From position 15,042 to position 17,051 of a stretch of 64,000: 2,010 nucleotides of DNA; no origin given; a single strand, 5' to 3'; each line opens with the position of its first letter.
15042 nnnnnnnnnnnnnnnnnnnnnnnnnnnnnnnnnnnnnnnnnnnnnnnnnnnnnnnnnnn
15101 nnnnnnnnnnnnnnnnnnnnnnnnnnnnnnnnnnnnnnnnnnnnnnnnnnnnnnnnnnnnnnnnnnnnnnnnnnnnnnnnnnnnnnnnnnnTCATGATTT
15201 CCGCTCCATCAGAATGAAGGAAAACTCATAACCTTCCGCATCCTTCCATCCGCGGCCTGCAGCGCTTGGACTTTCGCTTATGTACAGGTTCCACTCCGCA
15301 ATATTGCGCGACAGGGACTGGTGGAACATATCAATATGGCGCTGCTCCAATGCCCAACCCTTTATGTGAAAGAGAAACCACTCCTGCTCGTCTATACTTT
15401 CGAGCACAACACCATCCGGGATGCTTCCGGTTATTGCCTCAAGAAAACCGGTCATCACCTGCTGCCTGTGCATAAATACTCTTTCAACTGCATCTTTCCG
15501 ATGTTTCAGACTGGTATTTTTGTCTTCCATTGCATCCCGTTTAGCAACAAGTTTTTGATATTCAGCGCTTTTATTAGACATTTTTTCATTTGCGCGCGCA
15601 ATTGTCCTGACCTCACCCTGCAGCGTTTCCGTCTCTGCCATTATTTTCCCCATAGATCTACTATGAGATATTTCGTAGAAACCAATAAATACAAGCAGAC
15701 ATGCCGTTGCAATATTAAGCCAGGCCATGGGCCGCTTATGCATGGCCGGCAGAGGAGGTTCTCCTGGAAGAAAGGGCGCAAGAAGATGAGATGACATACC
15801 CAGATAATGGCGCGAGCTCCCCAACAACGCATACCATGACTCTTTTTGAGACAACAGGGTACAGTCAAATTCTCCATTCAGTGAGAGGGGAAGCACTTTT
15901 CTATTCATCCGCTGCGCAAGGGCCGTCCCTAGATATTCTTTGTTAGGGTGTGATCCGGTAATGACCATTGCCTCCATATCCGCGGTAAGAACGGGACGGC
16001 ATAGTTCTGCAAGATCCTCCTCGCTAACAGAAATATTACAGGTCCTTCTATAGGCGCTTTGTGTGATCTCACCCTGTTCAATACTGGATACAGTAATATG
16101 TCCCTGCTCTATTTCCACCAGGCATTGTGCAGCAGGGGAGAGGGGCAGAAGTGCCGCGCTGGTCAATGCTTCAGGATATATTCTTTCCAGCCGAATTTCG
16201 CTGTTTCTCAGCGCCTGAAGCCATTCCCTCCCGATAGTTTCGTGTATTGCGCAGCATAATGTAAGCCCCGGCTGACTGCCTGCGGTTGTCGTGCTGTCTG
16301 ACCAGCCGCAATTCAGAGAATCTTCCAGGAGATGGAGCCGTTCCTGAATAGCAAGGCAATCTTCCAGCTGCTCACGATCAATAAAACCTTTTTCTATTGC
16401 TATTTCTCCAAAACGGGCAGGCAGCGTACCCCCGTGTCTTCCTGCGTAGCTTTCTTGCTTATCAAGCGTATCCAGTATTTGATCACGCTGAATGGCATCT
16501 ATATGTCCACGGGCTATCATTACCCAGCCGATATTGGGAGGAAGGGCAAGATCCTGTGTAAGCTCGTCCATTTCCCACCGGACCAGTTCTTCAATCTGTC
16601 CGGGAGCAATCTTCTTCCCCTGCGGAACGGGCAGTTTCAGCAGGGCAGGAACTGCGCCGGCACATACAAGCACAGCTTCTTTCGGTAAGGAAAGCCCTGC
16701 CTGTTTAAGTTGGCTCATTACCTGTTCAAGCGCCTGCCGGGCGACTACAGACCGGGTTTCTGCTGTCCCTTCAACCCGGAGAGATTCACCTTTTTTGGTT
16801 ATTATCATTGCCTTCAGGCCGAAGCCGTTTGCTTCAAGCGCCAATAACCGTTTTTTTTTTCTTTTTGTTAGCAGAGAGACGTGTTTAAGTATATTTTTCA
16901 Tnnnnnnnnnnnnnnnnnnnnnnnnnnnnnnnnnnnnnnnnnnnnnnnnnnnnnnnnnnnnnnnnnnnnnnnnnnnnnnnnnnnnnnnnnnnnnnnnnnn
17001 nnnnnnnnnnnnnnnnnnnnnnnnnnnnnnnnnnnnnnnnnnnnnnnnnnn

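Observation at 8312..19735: Hybrid T2SS / type IV pilus cluster encoding both a GspE-type and a PilT-type ATPase, with unusually long pilins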

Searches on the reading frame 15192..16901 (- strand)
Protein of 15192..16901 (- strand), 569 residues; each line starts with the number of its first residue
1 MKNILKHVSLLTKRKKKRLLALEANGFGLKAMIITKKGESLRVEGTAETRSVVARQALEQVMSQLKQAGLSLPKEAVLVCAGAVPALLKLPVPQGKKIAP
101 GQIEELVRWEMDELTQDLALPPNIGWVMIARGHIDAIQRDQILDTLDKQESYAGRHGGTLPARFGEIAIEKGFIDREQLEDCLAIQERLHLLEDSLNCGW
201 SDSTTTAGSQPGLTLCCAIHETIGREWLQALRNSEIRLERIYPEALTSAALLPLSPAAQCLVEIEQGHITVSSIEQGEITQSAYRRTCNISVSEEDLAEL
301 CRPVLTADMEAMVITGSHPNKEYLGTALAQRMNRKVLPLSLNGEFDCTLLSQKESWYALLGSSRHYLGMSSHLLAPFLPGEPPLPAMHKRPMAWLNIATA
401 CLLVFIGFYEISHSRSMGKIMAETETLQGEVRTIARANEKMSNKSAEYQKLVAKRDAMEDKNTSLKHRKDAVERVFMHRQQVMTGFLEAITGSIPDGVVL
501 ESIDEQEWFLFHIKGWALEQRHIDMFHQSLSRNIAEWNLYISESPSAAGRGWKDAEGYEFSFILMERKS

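Call 4: search_protein_families(library=pfam, proteins=[window:15192-16901:-], max_evalue=0.01)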
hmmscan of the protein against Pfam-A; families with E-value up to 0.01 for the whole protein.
window:15192-16901:- (569 aa): 0 families

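Call 5: search_protein_families(library=ncbifam, proteins=[window:15192-16901:-], max_evalue=0.01)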
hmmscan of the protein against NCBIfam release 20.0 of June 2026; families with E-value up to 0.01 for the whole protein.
window:15192-16901:- (569 aa): 2 families
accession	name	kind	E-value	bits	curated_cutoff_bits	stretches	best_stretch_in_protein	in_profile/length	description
TIGR01709.2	typeII_sec_gspL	equivalog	9.5e-05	21.6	65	0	225-285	120-176/392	type II secretion system protein GspL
NF053729.1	c-di-GMP_motif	domain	0.00013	21.7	38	1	163-188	1-26/53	cyclic di-GMP-binding domain-containing protein, MshE-related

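Call 8: find_encoding_contigs(protein=window:15192-16901:-, flank=10000, max_places=6)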
Protein window:15192-16901:- (569 aa): 5 contigs read that carry it; 4 places shown.
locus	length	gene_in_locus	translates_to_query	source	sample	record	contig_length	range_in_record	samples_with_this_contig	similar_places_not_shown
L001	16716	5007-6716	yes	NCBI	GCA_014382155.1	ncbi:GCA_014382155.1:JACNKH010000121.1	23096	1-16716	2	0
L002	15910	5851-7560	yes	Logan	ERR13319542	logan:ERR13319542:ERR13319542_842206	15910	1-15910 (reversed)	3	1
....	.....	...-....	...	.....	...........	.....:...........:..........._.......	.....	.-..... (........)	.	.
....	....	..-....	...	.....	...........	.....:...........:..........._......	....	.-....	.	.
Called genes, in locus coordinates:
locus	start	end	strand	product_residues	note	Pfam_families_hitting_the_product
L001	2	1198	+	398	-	?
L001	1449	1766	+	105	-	PF10087:DUF2325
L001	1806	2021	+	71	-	-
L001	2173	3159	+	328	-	PF07963:N_methyl (weak)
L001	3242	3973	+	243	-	PF07963:N_methyl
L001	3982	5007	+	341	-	-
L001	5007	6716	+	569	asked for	-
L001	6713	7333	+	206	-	-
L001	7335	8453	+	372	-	PF00437:T2SSE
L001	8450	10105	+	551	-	PF05157:MshEN (weak), PF00437:T2SSE, PF13191:AAA_16 (weak)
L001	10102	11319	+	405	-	PF28597:T2SSF_N, PF00482:T2SSF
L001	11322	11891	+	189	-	-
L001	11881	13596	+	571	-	PF00263:Secretin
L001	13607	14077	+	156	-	PF08238:Sel1 (weak)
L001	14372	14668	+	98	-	-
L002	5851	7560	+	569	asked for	-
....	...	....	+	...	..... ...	-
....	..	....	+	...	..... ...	-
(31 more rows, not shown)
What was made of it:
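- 16901..17947 (-): Minor pilin, 348 aa from the TTG start (341 aa from the ATG at 17926). The public gene call is 341 aa (call 8).
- Checked: The public gene call uses the ATG seven codons downstream, giving 341 aa (call 8).
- GIY-YIG and HNH genes lie next to it (call 8).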

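Call 9: find_homologous_proteins(query=window:15192-16901:-, max_evalue=0.001)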
Query window:15192-16901:- (569 aa): 4 proteins with E <= 0.001 among 8000 candidates.
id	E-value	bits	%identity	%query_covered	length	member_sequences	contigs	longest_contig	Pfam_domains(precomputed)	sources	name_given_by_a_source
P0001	0.0e+0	1281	100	100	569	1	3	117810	-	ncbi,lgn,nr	ncbi:MAG: hypothetical protein ISR96_02145 [Nitrospira sp.]|nr:hypothetical protein [bacterium] MBL7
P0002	1.7e-116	408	37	99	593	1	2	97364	-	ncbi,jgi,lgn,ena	-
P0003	3.0e-96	341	34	97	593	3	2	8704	-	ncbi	ncbi:MAG: hypothetical protein RPR40_00380, partial [Bermanella sp.]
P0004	1.9e-95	338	31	98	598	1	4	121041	-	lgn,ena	-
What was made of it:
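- Tried and rejected: The word-based search found only 3 relatives (call 9).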

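Call 10: find_encoding_contigs(protein=P0002, flank=10000, max_places=2)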
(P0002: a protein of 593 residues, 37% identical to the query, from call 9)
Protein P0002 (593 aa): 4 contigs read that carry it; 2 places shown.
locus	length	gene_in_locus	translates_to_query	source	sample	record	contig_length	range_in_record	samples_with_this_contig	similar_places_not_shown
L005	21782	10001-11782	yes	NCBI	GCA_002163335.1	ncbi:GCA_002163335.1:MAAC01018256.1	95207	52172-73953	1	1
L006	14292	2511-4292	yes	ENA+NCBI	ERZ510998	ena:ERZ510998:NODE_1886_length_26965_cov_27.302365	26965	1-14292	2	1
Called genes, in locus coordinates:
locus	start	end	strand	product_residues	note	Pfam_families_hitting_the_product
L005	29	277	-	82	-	PF00137:ATP-synt_C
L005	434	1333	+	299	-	PF00126:HTH_1, PF03466:LysR_substrate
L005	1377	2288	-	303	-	PF04116:FA_hydroxylase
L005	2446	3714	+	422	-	PF09375:Peptidase_M75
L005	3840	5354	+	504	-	PF06537:DHOR, PF00034:Cytochrom_C (faint)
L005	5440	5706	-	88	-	-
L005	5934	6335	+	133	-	-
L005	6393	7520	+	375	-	PF07963:N_methyl (weak)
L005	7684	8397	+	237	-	PF08334:T2SSG (faint)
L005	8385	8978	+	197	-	-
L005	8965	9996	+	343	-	-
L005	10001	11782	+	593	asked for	-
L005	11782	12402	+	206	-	-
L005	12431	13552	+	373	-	PF00437:T2SSE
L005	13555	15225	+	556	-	PF05157:MshEN, PF00437:T2SSE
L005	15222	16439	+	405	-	PF28597:T2SSF_N, PF00482:T2SSF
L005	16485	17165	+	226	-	-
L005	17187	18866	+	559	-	PF00263:Secretin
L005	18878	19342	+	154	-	PF08238:Sel1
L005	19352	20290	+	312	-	PF05496:RuvB_N (faint), PF20030:bpMoxR, PF00158:Sigma54_activat (weak), PF00004:AAA (weak), PF07726:AAA_3, PF07728:AAA_5, PF17863:AAA_lid_2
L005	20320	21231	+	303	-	-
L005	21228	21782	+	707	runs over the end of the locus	PF11992:TgpA_N, PF01841:Transglut_core, PF13559:DUF4129 (faint)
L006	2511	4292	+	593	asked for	-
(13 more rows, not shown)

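Call 11: find_encoding_contigs(protein=P0004, flank=10000, max_places=2)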
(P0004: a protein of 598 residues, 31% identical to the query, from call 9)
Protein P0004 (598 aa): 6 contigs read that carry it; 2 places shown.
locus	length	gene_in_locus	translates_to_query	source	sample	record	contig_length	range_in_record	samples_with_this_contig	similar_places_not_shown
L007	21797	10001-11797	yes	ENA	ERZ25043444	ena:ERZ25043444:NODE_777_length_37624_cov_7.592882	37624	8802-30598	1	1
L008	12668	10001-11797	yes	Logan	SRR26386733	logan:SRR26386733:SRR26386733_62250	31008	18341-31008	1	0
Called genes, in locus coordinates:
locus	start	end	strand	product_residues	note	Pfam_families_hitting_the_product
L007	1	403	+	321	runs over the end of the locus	PF04087:DUF389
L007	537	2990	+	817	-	PF01627:Hpt (weak), PF00072:Response_reg, PF00990:GGDEF, PF00563:EAL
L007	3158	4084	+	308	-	PF00005:ABC_tran, PF13304:AAA_21 (faint)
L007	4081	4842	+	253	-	PF01061:ABC2_membrane, PF12698:ABC2_membrane_3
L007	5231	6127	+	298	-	-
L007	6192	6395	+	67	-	PF10636:hemP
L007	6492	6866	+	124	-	-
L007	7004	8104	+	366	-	PF07963:N_methyl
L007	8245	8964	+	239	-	-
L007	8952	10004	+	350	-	PF07963:N_methyl (weak)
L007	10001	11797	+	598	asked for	-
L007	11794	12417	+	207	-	-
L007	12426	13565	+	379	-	PF00437:T2SSE, PF13191:AAA_16 (weak), PF01935:DUF87 (faint)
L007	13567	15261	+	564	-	PF05157:MshEN, PF00437:T2SSE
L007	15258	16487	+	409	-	PF28597:T2SSF_N, PF00482:T2SSF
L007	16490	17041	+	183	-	-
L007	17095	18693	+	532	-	PF00263:Secretin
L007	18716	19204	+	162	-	PF08238:Sel1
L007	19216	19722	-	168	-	-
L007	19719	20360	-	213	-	PF06940:DUF1287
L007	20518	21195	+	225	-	PF18686:DUF5636 (weak)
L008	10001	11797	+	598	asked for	-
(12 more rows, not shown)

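Call 15: find_related_loci(query=A1, collection=genome_contigs, flank=10000)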
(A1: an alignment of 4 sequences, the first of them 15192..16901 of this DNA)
Query A1 (569 aa) in genome_contigs; peptide patterns used: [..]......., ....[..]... (x = any residue, [..] = any of these).
141 stretches matched a pattern; 11 encode a relative of the query (tblastn E <= 1e-3); 11 distinct loci.
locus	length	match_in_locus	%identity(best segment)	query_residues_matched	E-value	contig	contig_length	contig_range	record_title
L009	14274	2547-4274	37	8-569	6e-121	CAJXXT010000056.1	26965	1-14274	MAG TPA_asm: uncultured Gammaproteobacteria bacterium isolate SRR3580189_bin.11_MetaBAT_v2.12.1_MAG genome assembly, con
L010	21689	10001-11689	35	14-564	3e-108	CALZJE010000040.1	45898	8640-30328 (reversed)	MAG: uncultured Ectothiorhodospiraceae bacterium isolate FO_M_Gamma_061.1 genome assembly, contig: scaffold_884, whole g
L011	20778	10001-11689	35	14-564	3e-108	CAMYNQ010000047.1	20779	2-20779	MAG: uncultured Chromatiaceae bacterium isolate FO_M_Gamma_043.1 genome assembly, contig: NODE_1389_length_20779_cov_8.8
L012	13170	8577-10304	33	11-569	2e-103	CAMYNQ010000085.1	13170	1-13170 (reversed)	MAG: uncultured Chromatiaceae bacterium isolate FO_M_Gamma_043.1 genome assembly, contig: NODE_3442_length_13170_cov_6.6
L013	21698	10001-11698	35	11-567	2e-100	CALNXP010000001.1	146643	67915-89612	MAG: uncultured beta proteobacterium isolate HOU_bin.0202 genome assembly, contig: contig_24579, whole genome shotgun se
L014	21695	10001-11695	31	2-564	7e-84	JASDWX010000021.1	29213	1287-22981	MAG: Alteromonadaceae bacterium isolate P24860_117_MAG_158 P24860_117_S15_metaspades_1460_length_29213_cov_7, whole geno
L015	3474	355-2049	29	2-564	1e-81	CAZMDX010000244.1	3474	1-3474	MAG TPA_asm: uncultured Pseudoalteromonas sp. isolate binchicken_co404_42 genome assembly, contig: k119_1070556, whole g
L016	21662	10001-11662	28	17-564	1e-78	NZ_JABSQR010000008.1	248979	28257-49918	MAG: Moritella sp. isolate DT_65 DT-Moritella-2_scaffold_13, whole genome shotgun sequence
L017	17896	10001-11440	23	11-515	1e-21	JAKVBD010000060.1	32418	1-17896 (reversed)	MAG: Lentisphaerales bacterium isolate ALOHA_ZT_19 ZT-Lentisphaerales-1_60, whole genome shotgun sequence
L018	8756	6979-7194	40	113-189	5e-6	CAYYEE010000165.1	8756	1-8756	MAG TPA_asm: uncultured Planctomycetota bacterium isolate binchicken_co265_18 genome assembly, contig: NODE_11589_length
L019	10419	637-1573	45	106-200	2e-5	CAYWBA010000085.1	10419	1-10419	MAG TPA_asm: uncultured Planctomycetota bacterium isolate binchicken_co89_671 genome assembly, contig: NODE_12891_length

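Call 19: search_protein_representatives(alignment_id=A1)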
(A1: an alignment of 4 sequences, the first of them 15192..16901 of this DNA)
Query: 4 sequences, 578 profile positions. Proteins with E-value up to 0.001 (for the whole library): 509; up to 1e-10: 330; up to 1e-30: 235. The best 150 are listed.
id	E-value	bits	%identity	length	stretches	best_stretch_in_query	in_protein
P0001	8.0e-281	949.0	-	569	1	4-575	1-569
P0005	5.7e-232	787.6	-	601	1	4-571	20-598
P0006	1.4e-197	674.1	-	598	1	15-574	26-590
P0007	1.6e-188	644.2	-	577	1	15-574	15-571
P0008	2.9e-176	603.7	-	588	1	6-575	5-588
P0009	5.5e-143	493.8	-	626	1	16-575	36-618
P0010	1.3e-142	492.6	-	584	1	18-572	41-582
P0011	5.6e-140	483.9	-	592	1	16-572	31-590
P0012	1.1e-107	377.3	-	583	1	19-574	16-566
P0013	9.7e-107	374.2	-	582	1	13-575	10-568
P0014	2.8e-104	366.0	-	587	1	18-572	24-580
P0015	2.3e-100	353.1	-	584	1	21-575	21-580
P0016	1.9e-99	350.1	-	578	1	12-572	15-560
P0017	5.1e-99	348.7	-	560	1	9-574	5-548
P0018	1.0e-96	341.1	-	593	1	16-573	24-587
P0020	4.7e-93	329.0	-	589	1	15-572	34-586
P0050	4.3e-74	266.4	-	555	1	20-571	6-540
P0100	4.8e-60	220.0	-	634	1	11-557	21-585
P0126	1.4e-55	205.3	-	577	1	14-572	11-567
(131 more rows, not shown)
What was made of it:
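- Tried and rejected: The exhaustive profile search found 509 (call 19), so the rarity was an artefact of the first method.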

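Call 28: search_protein_families(library=pfam, proteins=[L017:3400-4470:+, L017:4474-6279:+, L017:11592-12143:+, L017:12140-13285:+, L017:14519-15022:+], max_evalue=1)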
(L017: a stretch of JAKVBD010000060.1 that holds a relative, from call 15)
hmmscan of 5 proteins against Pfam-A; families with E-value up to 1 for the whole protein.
L017:3400-4470:+ (356 aa): 2 families
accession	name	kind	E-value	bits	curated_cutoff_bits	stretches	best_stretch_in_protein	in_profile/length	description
PF01882.25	DUF58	-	0.00066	19.4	23.4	1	194-217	2-25/216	Protein of unknown function DUF58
PF01793.22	Glyco_transf_15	-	0.055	13.3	25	1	162-205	126-169/325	Glycolipid 2-alpha-mannosyltransferase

L017:4474-6279:+ (601 aa): 1 family
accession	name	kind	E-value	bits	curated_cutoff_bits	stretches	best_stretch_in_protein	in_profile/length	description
PF01841.26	Transglut_core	-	1.8e-19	70.5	23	1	409-525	2-108/108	Transglutaminase-like superfamily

L017:11592-12143:+ (183 aa): 10 families
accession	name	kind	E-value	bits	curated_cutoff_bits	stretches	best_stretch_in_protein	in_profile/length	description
PF06237.18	SLC52_ribofla_tr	-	0.0081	15.7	27.9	1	4-80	186-261/429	Solute carrier family 52, riboflavin transporter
PF14584.11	DUF4446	-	0.024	15.1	27.4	1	13-90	6-82/150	Protein of unknown function (DUF4446)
PF06013.18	WXG100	-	0.028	15.1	27.3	1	63-92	3-32/86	Proteins of 100 residues with WXG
PF03961.19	FapA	-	0.059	13.4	31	1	30-91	157-216/272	Flagellar Assembly Protein A beta solenoid domain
PF09422.15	AMER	-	0.061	13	26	1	42-120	152-228/495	APC membrane recruitment protein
PF13038.11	DUF3899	-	0.08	13.8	23.4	1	17-73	9-64/88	Domain of unknown function (DUF3899)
PF02487.23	CLN3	-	0.12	11.9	31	1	5-82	139-219/395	CLN3 protein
PF03223.20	V-ATPase_C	-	0.32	10.8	23.1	1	139-172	289-322/371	V-ATPase subunit C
PF24554.1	DUF7603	-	0.39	11.9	27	1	38-89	3-54/110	Domain of unknown function (DUF7603)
PF04977.20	DivIC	-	0.51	10.6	28.9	1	16-75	4-63/80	Septum formation initiator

L017:12140-13285:+ (381 aa): 26 families (the best 25 are shown)
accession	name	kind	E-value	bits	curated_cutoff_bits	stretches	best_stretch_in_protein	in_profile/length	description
PF00437.27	T2SSE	-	6.2e-47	160.4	24.9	1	116-281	132-287/370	Type II/IV secretion system protein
PF13401.12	AAA_22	-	0.00012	22.8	27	1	125-171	4-40/130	AAA domain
PF13191.12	AAA_16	-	0.0005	21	32.6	1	126-224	23-131/167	AAA ATPase domain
PF13476.12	AAA_23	-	0.0017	19.5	27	1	119-143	15-36/201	AAA domain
PF13555.12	AAA_29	-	0.002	18.3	27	1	126-143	22-39/61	P-loop containing region of AAA domain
PF13604.12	AAA_30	-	0.0051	17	27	1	121-214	13-103/191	AAA domain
PF13514.12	AAA_27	-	0.011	15.7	22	1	117-149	17-49/206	AAA domain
PF20720.3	nSTAND3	-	0.012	15.8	27.2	1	125-173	16-66/155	Novel STAND NTPase 3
PF12775.13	AAA_7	-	0.014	15.4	25.8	1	125-156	32-64/181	P-loop containing dynein motor region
PF00004.35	AAA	-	0.017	16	21.2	1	129-215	1-73/131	ATPase family associated with various cellular activities (AAA)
PF00005.33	ABC_tran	-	0.021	15.8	25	1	126-158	11-42/137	ABC transporter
PF00265.24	TK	-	0.024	14.9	20.6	1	129-216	4-94/176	Thymidine kinase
PF13671.12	AAA_33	-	0.027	15.2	27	1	128-227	1-98/143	AAA domain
PF03215.21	Rad17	-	0.031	14.7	23.8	1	105-146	27-65/186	Rad17 P-loop domain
PF25199.1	nSTAND_NTPase5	-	0.034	14.4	34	1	125-168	40-83/145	Novel STAND NTPase 5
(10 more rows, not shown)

L017:14519-15022:+ (167 aa): 2 families
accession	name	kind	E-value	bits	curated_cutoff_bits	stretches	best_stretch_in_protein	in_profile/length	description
PF20722.2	DUF6830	-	0.0053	16.7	24.3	1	33-101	9-78/158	Domain of unknown function (DUF6830)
PF16820.11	PKD_3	-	0.015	15.6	26.3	1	121-163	18-59/68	PKD-like domain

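Call 39: find_encoding_contigs(protein=P0100, flank=10000, max_places=1)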
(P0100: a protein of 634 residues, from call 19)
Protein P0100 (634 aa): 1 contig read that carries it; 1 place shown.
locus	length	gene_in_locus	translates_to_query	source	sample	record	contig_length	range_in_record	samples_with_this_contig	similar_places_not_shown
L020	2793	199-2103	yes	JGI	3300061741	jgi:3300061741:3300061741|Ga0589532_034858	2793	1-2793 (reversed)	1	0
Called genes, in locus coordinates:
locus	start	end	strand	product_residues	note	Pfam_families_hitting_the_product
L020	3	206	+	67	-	?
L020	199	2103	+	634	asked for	-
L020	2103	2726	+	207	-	-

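Call 41: find_encoding_contigs(protein=P0020, flank=10000, max_places=1)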
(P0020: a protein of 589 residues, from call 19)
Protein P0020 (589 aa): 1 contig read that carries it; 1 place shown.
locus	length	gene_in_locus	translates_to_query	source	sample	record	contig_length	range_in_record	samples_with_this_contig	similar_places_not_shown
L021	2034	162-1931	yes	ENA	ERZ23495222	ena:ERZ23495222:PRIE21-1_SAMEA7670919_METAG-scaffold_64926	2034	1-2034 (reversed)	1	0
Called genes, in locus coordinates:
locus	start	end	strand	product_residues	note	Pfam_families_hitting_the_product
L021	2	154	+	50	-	?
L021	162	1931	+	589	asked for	-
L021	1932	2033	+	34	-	?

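Call 42: find_encoding_contigs(protein=P0050, flank=10000, max_places=1)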
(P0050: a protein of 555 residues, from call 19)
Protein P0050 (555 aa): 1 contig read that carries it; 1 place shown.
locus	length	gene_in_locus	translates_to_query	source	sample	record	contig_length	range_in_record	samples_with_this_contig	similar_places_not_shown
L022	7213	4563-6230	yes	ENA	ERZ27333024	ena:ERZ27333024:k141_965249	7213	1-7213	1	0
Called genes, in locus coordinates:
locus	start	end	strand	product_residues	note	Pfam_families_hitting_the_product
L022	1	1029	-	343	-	?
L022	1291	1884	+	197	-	PF04542:Sigma70_r2, PF08281:Sigma70_r4_2 (weak)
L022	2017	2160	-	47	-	-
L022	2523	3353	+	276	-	PF07963:N_methyl (weak)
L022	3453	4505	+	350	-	-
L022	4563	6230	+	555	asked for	-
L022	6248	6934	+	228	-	-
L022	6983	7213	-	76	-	?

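Call 43: find_encoding_contigs(protein=P0126, flank=10000, max_places=1)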
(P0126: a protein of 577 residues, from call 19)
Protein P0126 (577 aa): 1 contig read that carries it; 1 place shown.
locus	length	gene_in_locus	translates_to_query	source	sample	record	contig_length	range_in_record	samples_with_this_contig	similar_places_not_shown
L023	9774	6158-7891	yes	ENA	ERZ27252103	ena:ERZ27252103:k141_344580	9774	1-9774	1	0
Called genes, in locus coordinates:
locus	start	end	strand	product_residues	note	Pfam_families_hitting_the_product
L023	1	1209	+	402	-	?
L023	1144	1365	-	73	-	-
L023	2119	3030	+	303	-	PF07963:N_methyl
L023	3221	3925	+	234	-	PF07963:N_methyl (weak)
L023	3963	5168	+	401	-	PF07963:N_methyl (weak)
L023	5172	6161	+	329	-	-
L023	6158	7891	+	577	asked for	-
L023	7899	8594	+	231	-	-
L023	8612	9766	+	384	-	PF00437:T2SSE, PF13401:AAA_22 (faint)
